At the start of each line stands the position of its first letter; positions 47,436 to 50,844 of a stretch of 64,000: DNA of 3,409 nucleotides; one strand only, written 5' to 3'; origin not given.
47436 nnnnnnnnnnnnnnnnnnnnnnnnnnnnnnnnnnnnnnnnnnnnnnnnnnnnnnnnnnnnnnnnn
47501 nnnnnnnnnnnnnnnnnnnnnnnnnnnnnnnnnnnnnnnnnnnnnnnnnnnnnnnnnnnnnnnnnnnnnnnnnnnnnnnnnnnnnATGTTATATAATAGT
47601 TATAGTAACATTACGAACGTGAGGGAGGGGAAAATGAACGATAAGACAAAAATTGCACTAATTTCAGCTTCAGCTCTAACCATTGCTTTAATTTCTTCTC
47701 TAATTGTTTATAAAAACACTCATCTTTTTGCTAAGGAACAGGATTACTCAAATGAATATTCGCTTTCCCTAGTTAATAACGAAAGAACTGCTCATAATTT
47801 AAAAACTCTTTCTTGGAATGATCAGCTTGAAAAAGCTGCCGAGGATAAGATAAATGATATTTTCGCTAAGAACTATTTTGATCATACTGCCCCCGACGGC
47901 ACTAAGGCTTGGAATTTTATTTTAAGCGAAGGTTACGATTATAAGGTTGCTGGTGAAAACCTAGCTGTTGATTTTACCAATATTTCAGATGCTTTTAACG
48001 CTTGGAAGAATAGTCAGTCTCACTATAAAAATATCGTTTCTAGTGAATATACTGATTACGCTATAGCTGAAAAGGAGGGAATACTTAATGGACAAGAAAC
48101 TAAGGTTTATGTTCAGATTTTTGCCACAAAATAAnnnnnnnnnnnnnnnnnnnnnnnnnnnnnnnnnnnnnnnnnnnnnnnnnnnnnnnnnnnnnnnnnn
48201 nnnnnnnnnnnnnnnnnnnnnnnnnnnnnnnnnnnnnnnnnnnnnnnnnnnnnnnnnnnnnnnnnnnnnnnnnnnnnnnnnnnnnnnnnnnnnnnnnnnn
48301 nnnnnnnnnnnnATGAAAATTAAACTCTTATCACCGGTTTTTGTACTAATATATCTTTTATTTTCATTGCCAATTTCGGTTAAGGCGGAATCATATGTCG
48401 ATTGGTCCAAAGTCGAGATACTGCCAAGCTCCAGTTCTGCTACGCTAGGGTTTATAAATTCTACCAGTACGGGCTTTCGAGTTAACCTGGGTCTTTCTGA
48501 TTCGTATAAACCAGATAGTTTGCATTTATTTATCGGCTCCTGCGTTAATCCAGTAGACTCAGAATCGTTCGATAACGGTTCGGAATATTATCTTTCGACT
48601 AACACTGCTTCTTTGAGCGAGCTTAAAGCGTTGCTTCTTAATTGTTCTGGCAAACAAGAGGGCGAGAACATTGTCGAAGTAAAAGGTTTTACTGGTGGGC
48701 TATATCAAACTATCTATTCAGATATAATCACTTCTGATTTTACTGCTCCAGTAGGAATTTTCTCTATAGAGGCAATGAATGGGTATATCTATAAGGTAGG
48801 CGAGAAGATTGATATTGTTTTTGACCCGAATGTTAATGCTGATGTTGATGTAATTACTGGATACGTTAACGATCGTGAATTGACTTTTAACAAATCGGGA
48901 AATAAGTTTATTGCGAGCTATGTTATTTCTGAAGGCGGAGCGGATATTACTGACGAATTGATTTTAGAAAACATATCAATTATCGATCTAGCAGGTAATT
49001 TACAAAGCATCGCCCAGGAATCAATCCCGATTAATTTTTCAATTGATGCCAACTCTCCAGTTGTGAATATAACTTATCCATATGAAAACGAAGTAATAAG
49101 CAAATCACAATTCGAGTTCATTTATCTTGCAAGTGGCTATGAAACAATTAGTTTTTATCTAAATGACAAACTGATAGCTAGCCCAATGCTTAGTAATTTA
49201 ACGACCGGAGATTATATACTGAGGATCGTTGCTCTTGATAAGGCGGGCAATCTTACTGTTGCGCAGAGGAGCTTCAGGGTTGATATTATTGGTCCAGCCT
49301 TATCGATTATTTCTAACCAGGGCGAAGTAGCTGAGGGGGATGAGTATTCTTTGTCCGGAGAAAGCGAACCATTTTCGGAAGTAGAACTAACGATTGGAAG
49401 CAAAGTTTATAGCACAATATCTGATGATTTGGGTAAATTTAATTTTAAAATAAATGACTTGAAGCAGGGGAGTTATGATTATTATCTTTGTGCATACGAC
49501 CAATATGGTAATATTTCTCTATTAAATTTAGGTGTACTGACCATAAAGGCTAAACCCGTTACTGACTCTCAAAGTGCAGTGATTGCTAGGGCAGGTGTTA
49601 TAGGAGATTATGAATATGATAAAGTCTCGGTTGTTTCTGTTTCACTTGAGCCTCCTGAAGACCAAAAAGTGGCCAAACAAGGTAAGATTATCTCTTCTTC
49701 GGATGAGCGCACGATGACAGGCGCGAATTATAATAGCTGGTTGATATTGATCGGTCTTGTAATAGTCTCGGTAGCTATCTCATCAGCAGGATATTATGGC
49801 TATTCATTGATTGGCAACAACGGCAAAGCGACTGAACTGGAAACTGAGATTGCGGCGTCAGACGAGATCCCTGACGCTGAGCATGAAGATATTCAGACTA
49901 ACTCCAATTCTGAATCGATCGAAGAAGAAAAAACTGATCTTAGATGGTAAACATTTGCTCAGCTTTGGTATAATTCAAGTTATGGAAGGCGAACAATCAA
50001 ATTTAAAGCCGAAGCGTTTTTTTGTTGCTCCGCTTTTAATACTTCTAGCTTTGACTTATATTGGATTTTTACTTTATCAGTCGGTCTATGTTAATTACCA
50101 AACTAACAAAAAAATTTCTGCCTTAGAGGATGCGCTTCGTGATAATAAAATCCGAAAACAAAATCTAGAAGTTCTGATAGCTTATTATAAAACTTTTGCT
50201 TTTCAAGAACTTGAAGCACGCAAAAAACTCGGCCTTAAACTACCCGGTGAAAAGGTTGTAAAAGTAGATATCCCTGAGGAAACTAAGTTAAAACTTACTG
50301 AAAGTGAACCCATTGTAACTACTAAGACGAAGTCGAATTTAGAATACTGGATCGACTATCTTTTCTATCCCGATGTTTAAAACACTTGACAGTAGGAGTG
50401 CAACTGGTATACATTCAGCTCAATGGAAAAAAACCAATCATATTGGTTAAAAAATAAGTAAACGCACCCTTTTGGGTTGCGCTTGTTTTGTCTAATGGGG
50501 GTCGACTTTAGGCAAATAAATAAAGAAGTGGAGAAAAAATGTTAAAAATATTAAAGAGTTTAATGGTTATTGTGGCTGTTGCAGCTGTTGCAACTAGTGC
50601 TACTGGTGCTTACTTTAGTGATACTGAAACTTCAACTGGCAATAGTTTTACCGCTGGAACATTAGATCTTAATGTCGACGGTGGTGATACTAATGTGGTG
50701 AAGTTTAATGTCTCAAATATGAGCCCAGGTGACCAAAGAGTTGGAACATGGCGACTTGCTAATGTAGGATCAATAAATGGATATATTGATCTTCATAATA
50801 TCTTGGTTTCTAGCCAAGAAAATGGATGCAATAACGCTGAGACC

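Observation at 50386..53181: SipW signal peptidase flanked by three SipW-cognate secreted proteins (TasA/camelysin-like, a lamin-tail-domain protein, a C-terminally anchored protein)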

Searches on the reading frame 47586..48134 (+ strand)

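Call 3: search_protein_families(library=pfam, proteins=[window:47586-48134:+], max_evalue=0.1)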
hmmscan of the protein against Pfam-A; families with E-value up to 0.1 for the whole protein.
window:47586-48134:+ (182 aa): 1 family
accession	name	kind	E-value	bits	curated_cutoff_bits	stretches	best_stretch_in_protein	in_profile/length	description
PF00188.32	CAP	-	2.8e-19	70.5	21.1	1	60-161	1-101/117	Cysteine-rich secretory protein family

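Call 4: search_protein_families(library=ncbifam, proteins=[window:47586-48134:+], max_evalue=0.1)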
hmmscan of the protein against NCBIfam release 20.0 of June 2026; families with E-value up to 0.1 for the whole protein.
window:47586-48134:+ (182 aa): 3 families
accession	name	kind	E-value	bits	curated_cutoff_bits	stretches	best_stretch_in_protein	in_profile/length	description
TIGR02909.1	spore_YkwD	subfamily_domain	1.3e-26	92.9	171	1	60-180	9-126/127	uncharacterized protein, YkwD family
NF052539.1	DivAsocLipDalA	equivalog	8e-10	38.8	200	1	58-157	50-149/169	divisome-associated lipoprotein DalA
NF052325.1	PorVQ2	equivalog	0.022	13.7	325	1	106-157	171-222/354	putative type IX sorting system protein PorV2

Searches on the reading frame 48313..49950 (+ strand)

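Call 3: search_protein_families(library=pfam, proteins=[window:48313-49950:+], max_evalue=0.1)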
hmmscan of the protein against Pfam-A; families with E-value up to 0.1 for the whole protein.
window:48313-49950:+ (545 aa): 6 families
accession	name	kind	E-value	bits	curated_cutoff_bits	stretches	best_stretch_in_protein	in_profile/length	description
PF19077.6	Big_13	-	8.9e-07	29.8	27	1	346-403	32-92/102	Bacterial Ig-like domain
PF15418.12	DUF4625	-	0.0048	17.6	27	0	294-321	101-128/131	Domain of unknown function (DUF4625)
PF17936.7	Big_6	-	0.0059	17.3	27.6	1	341-402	11-74/83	Bacterial Ig domain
PF16389.11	DUF4998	-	0.014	15.4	29.1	0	374-403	72-101/199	Domain of unknown function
PF12245.14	Big_3_2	-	0.016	15.8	23.3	0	292-324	89-121/122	Bacterial Ig-like domain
PF13754.12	Big_3_4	-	0.083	13.2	27.3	0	296-325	31-61/106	Domain of unknown function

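Call 4: search_protein_families(library=ncbifam, proteins=[window:48313-49950:+], max_evalue=0.1)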
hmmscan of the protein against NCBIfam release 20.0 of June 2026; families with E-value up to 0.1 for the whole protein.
window:48313-49950:+ (545 aa): 4 families
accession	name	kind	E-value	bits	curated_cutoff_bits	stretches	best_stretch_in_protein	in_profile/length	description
NF033510.3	Ca_tandemer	repeat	6e-08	33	50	1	320-401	3-95/96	Ca2+-stabilized repeat-containing adhesin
NF033707.1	T9SS_sortase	equivalog_domain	0.00091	16.9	420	0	372-407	948-985/1095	type IX secretion system sortase PorU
NF047446.1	barrel_OmpL47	domain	0.018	15.5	40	0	296-318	40-62/68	OmpL47-type beta-barrel domain-containing protein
NF000454.2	blaCPS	exception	0.058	13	620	0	364-446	72-149/290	CPS family subclass B3 metallo-beta-lactamase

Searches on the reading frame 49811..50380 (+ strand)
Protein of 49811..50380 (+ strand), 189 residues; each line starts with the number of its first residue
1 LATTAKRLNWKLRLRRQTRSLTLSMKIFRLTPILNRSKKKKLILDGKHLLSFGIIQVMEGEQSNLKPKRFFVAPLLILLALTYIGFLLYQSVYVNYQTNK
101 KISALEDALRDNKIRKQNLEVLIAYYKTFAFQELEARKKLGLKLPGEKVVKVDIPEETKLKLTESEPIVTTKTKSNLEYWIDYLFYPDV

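Call 3: search_protein_families(library=pfam, proteins=[window:49811-50380:+], max_evalue=0.1)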
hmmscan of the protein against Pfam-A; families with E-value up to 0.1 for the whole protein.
window:49811-50380:+ (189 aa): 1 family
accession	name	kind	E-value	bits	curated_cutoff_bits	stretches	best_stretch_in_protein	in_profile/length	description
PF04977.20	DivIC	-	1.9e-08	34.4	28.9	1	77-152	1-77/80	Septum formation initiator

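Call 4: search_protein_families(library=ncbifam, proteins=[window:49811-50380:+], max_evalue=0.1)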
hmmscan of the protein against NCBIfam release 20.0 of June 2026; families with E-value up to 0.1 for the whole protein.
window:49811-50380:+ (189 aa): 2 families
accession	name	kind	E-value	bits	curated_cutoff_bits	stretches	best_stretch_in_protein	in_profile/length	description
TIGR02209.1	ftsL_broad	equivalog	0.055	13.4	42.45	0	74-151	5-82/85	cell division protein FtsL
TIGR02908.1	CoxD_Bacillus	equivalog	0.097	12.6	117.85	0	47-96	33-80/110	cytochrome c oxidase subunit IVB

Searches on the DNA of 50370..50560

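Call 60: search_rna_families(source=window, start=50370, end=50560, threshold=evalue, max_evalue=10)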
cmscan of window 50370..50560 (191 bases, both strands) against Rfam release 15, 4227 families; matches with E-value up to 10: 7.
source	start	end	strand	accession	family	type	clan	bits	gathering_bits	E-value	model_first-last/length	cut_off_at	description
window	50430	50492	+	RF02644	Spy490380c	Gene; sRNA;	-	17.4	65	7.6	1-96/96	no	S. pyogenes small RNA Spy490380c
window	50427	50496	-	RF00616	LhrC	Gene; sRNA;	CL00114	17.2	110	2.2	1-111/111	no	Listeria LhrC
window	50370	50487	+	RF02607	AbsR25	Gene; sRNA;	-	16.5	47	0.92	26-164/164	5'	Acinetobacter sRNA 25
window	50452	50493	+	RF00850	mir-259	Gene; miRNA;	-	15.3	50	1.2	1-78/78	no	mir-259 microRNA precursor family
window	50408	50452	+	RF02281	TtnuCD4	Gene; snRNA; snoRNA; CD-box;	-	13.9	60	2.7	1-60/60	no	Tetrahymena snoRNA TtnuCD4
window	50425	50490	-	RF00057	RyhB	Gene; sRNA;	-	13.4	55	4.6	1-67/67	no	RyhB RNA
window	50375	50445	-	RF02219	ZNRD1-AS1_2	Gene; lncRNA;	-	10.5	60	2.6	1-76/76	no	ZNRD1 antisense RNA 1 conserved region 2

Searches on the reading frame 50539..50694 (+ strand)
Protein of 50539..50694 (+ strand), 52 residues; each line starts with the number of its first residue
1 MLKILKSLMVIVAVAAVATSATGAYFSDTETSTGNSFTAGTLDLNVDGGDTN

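Call 42: search_protein_families(library=ncbifam, proteins=[window:50539-50694:+], max_evalue=10)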
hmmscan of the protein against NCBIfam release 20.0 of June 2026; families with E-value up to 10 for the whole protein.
seq(52 aa): 3 families
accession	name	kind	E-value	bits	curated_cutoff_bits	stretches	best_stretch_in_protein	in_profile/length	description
TIGR04088.1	cognate_SipW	domain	1.6e-08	34.5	19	1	11-42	4-34/34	SipW-dependent-type signal peptide-containing protein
TIGR04087.1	YqxM_for_SipW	equivalog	0.049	13.2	80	1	3-40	20-57/186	amyloid fiber anchoring/assembly protein TapA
NF008067.1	PRK10802.1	equivalog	0.13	12.1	261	1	3-33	5-35/171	peptidoglycan-associated lipoprotein Pal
